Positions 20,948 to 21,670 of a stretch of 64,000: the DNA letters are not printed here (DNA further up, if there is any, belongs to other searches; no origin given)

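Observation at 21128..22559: Kinase-STAS-kinase partner-switching module with no sigma factor or phosphatase nearby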

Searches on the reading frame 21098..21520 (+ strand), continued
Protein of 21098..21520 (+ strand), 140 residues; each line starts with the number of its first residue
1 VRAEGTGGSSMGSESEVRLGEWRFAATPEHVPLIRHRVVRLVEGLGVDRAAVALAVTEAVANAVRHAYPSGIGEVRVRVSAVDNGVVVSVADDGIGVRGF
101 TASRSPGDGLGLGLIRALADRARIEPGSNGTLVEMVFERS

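Call 85: fold_search(model_id=the predicted structure, library=pdb)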
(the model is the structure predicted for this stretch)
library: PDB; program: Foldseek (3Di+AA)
matches with E <= 10: 231; with E <= 0.001: 21
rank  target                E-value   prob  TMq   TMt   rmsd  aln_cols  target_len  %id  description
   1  6m37_C                2.2e-08  1.00  0.74  0.83   2.5       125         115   31  The crystal structure of B. subtilis RsbV/RsbW complex in the hexagonal crystal form (released 2020-07-15)
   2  6m37_A                2.6e-08  1.00  0.74  0.85   2.3       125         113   30  The crystal structure of B. subtilis RsbV/RsbW complex in the hexagonal crystal form (released 2020-07-15)
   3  1th8_A                2.8e-08  1.00  0.78  0.77   3.0       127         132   24  Crystal Structures of the ADP and ATP bound forms of the Bacillus Anti-sigma factor SpoIIAB in complex with the Anti-a (released 2004-06-15)
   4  1til_E                3.2e-08  1.00  0.78  0.72   3.1       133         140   23  Crystal Structures of the ADP and ATP bound forms of the Bacillus Anti-sigma factor SpoIIAB in complex with the Anti-a (released 2004-06-15)
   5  1l0o_A                1.5e-07  1.00  0.78  0.72   3.1       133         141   23  Crystal Structure of the Bacillus stearothermophilus Anti-Sigma Factor SpoIIAB with the Sporulation Sigma Factor Sigma (released 2002-04-03)
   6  6m36_C                2.5e-07  1.00  0.70  0.86   2.2       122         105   30  The crystal structure of B. subtilis RsbV/RsbW complex in the monoclinic crystal form (released 2020-07-15)
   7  6m36_G                3.4e-07  1.00  0.71  0.88   2.2       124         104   30  The crystal structure of B. subtilis RsbV/RsbW complex in the monoclinic crystal form (released 2020-07-15)
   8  1tid_A                3.4e-07  1.00  0.78  0.75   2.9       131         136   25  Crystal Structures of the ADP and ATP bound forms of the Bacillus Anti-sigma factor SpoIIAB in complex with the Anti-a (released 2004-06-15)
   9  8ih8_C                3.8e-07  1.00  0.69  0.70   4.1       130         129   23  anti-sigmaF factor and Anti-sigmaF factor antagonist complex(usfx-RsfB) (released 2024-02-28)
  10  6m36_A                4.8e-07  1.00  0.70  0.88   2.2       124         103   28  The crystal structure of B. subtilis RsbV/RsbW complex in the monoclinic crystal form (released 2020-07-15)
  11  8ih8_D                5.4e-07  1.00  0.74  0.74   3.4       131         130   23  anti-sigmaF factor and Anti-sigmaF factor antagonist complex(usfx-RsfB) (released 2024-02-28)
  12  6m36_I                1.2e-06  1.00  0.70  0.87   2.4       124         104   29  The crystal structure of B. subtilis RsbV/RsbW complex in the monoclinic crystal form (released 2020-07-15)
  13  1tid_C                1.9e-06  1.00  0.78  0.75   3.1       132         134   23  Crystal Structures of the ADP and ATP bound forms of the Bacillus Anti-sigma factor SpoIIAB in complex with the Anti-a (released 2004-06-15)
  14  6m36_E                3.3e-06  1.00  0.68  0.87   2.4       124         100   28  The crystal structure of B. subtilis RsbV/RsbW complex in the monoclinic crystal form (released 2020-07-15)
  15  8jzt_B                4.8e-06  1.00  0.68  0.68   3.9       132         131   23  The sigF and anti-sigma factor complex (released 2024-10-16)
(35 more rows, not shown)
